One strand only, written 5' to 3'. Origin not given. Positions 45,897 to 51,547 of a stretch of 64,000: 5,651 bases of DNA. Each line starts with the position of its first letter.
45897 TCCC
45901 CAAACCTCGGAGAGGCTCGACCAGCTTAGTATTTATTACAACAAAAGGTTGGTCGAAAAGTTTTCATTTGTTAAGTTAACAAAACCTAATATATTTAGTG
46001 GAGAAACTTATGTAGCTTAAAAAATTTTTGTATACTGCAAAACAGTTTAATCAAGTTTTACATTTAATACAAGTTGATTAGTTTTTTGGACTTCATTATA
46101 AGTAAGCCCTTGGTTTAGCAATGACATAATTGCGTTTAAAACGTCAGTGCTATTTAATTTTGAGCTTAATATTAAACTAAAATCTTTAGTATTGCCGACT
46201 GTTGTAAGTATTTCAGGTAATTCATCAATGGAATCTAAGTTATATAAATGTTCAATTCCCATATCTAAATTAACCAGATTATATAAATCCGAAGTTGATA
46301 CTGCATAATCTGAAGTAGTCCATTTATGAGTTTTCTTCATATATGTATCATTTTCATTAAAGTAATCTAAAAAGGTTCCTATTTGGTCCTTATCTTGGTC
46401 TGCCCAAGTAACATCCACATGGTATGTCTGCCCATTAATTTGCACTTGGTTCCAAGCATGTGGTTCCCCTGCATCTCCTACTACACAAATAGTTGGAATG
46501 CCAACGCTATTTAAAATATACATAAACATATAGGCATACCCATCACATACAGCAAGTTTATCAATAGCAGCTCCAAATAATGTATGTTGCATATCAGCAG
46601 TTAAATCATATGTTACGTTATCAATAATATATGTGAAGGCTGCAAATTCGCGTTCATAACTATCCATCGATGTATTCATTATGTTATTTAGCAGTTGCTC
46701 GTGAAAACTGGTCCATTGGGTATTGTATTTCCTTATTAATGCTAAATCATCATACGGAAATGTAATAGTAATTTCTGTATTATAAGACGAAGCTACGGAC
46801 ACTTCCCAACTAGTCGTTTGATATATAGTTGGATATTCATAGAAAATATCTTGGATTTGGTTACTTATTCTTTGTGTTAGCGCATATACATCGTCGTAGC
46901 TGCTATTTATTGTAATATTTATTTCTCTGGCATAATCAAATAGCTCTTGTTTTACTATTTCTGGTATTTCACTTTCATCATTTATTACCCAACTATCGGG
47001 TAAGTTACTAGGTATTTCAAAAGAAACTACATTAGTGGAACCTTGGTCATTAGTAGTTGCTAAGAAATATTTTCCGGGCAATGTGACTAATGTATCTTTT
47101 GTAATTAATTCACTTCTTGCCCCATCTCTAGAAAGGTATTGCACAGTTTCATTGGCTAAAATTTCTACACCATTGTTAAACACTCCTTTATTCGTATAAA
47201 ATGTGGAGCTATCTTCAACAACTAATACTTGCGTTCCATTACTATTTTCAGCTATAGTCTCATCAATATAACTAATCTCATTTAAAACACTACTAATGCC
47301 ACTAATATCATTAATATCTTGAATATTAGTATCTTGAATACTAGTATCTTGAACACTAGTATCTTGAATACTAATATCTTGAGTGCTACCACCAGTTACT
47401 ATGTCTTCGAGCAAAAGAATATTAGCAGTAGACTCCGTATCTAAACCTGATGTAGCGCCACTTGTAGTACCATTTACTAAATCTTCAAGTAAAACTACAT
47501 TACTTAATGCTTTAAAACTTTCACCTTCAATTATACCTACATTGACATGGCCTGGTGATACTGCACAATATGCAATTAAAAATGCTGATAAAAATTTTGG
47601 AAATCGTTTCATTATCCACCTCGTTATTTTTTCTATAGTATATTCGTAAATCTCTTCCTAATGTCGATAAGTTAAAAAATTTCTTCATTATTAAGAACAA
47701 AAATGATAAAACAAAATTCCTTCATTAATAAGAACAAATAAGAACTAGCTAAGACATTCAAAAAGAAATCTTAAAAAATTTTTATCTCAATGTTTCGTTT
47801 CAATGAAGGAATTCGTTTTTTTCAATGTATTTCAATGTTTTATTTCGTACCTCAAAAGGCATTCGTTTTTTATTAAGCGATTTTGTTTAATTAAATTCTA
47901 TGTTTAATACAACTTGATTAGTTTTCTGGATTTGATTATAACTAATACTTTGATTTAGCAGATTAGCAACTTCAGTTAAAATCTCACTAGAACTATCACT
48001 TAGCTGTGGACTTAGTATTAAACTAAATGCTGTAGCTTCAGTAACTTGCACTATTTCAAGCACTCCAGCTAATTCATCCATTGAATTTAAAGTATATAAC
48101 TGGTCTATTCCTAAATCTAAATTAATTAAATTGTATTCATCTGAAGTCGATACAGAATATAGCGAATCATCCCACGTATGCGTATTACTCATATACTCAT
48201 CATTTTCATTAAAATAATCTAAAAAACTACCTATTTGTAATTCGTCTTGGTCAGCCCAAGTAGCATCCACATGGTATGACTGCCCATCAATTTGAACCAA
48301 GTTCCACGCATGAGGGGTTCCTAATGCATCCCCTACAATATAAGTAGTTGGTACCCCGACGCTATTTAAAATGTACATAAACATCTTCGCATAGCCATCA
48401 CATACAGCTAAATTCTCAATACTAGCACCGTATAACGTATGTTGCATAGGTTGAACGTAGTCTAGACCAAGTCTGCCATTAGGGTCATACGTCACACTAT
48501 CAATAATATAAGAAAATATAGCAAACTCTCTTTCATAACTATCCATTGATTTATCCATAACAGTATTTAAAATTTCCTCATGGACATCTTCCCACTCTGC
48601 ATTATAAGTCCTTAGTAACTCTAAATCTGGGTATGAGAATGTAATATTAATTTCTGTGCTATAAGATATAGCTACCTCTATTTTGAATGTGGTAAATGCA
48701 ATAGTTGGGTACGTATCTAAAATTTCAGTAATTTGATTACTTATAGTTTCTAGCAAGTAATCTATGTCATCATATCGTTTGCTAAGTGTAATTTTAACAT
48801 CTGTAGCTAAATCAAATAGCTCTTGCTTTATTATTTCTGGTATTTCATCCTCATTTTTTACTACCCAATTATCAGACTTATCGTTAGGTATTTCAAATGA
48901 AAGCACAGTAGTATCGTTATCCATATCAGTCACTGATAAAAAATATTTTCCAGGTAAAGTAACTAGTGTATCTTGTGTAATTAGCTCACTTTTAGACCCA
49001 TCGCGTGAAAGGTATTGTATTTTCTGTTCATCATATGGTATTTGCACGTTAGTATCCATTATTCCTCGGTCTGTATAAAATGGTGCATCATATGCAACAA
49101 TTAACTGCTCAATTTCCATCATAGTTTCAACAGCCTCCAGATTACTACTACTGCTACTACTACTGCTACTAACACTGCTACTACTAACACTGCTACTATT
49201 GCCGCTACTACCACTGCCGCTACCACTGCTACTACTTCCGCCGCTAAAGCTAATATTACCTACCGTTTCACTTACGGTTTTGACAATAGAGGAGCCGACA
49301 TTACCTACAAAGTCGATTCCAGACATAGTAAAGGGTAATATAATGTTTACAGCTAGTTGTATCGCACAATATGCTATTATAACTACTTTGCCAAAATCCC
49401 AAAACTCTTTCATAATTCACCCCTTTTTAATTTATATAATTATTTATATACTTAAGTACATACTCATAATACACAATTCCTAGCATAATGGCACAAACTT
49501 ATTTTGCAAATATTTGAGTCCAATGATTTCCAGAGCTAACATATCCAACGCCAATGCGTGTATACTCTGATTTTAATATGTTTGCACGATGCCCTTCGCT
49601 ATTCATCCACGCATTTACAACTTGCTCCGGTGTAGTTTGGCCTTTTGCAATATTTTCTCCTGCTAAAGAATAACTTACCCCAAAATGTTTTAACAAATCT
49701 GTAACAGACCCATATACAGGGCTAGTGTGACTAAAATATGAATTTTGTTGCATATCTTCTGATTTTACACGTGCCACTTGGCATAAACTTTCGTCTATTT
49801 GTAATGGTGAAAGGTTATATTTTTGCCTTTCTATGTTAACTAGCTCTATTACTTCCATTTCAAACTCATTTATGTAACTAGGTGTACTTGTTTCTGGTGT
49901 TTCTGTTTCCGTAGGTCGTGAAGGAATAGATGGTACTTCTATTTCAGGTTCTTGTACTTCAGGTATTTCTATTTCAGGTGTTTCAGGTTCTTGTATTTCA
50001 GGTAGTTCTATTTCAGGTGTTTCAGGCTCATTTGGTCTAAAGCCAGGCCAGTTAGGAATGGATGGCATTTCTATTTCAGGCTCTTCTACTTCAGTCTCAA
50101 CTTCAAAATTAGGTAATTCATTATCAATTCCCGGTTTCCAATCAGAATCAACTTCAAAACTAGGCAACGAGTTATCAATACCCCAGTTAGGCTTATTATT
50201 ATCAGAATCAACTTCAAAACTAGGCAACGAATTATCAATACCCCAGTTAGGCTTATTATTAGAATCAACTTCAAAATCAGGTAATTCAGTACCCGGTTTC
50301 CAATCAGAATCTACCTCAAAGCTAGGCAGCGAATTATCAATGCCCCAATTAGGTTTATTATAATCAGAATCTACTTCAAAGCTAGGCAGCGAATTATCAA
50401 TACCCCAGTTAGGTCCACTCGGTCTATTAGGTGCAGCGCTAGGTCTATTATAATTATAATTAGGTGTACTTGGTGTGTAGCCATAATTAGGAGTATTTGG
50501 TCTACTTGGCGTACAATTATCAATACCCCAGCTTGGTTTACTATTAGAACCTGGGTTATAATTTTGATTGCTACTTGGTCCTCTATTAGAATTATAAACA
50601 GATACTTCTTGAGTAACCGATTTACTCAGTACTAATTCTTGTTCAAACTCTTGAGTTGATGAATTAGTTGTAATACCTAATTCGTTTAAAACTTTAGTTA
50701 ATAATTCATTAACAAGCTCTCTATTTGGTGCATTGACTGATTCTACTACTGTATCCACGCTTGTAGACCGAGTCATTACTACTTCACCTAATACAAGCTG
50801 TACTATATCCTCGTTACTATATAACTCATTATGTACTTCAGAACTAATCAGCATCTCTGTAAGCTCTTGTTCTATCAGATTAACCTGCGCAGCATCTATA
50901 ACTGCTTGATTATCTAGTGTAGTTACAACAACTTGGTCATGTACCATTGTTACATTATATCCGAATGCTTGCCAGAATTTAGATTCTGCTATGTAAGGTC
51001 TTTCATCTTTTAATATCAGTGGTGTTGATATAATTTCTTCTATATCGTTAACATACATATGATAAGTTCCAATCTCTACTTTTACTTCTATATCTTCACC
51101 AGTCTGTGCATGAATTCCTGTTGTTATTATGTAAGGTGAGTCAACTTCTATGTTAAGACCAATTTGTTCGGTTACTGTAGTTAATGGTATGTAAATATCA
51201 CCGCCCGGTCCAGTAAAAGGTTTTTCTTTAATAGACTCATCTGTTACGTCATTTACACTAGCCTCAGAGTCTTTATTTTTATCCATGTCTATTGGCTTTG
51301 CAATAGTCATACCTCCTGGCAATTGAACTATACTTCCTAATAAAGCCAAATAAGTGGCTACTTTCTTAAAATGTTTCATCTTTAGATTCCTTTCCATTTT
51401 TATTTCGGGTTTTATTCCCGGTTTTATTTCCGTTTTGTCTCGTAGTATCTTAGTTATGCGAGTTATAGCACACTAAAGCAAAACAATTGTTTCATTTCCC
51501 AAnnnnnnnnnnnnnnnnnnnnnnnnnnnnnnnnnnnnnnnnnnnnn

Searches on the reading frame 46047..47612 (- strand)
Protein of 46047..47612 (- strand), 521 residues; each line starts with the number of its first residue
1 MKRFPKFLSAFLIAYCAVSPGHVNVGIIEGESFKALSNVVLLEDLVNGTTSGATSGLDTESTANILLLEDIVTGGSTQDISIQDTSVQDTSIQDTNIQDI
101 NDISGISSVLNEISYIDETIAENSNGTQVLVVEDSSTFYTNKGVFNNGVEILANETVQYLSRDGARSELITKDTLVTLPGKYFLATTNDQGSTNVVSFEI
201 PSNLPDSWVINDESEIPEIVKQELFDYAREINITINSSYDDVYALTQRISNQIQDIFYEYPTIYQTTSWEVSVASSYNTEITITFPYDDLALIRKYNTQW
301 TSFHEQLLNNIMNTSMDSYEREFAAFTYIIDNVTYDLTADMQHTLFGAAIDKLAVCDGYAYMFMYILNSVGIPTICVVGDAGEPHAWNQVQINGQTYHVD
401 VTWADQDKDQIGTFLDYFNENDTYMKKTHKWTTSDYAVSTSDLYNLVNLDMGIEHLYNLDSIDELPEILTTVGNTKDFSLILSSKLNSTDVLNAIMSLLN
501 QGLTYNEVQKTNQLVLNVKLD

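Call 52: search_protein_families(library=pfam, proteins=[window:46047-47612:-], max_evalue=0.00001)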
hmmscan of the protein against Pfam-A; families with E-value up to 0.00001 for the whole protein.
window:46047-47612:- (521 aa): 1 family
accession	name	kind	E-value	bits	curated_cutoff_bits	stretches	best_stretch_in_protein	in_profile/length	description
PF01841.26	Transglut_core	-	2.5e-09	37.8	23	1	306-398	2-105/108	Transglutaminase-like superfamily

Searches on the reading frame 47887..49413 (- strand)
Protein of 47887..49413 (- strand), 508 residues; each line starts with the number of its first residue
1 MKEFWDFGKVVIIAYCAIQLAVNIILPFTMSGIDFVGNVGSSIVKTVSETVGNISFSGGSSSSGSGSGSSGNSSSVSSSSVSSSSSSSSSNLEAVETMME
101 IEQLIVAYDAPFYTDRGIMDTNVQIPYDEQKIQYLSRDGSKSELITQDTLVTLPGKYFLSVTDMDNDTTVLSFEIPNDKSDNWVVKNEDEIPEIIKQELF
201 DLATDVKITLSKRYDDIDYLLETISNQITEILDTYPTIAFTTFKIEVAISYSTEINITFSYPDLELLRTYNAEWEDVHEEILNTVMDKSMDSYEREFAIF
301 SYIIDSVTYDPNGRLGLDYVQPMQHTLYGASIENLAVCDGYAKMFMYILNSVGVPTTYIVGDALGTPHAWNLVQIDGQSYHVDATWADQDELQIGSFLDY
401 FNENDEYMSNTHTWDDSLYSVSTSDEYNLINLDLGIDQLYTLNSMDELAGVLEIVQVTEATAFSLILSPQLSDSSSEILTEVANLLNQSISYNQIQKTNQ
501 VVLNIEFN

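Call 52: search_protein_families(library=pfam, proteins=[window:47887-49413:-], max_evalue=0.00001)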
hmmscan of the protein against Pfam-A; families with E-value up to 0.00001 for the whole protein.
window:47887-49413:- (508 aa): 1 family
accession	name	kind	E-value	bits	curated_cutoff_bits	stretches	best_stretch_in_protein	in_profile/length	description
PF01841.26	Transglut_core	-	3.3e-08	34.2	23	1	283-383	5-107/108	Transglutaminase-like superfamily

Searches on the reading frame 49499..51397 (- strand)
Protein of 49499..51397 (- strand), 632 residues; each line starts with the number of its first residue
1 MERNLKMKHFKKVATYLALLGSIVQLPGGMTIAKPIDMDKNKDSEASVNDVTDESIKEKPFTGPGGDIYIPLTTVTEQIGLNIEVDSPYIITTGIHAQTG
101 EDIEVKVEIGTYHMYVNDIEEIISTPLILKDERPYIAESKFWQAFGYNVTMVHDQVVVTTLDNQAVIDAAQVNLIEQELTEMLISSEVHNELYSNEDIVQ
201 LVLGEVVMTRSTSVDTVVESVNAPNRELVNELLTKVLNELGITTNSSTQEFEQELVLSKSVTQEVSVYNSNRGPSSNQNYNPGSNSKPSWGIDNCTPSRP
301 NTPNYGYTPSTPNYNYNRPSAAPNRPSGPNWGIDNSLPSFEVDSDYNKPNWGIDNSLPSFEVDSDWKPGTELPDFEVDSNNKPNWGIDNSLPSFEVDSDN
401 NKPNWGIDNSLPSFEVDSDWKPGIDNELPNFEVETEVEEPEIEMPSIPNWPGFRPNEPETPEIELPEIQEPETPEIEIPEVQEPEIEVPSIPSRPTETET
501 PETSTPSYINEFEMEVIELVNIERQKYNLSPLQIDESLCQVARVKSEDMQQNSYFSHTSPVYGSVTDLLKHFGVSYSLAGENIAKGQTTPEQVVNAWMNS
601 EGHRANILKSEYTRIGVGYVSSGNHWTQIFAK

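Call 52: search_protein_families(library=pfam, proteins=[window:49499-51397:-], max_evalue=0.00001)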
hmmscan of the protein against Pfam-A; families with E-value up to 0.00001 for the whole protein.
window:49499-51397:- (632 aa): 2 families
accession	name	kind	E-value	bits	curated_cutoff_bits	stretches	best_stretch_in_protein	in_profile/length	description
PF00188.32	CAP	-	3.4e-23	83.2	21.1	1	518-630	2-117/117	Cysteine-rich secretory protein family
PF07833.16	Cu_amine_oxidN1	-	1.4e-07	31.9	24.2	1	56-158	9-106/108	Copper amine oxidase N-terminal domain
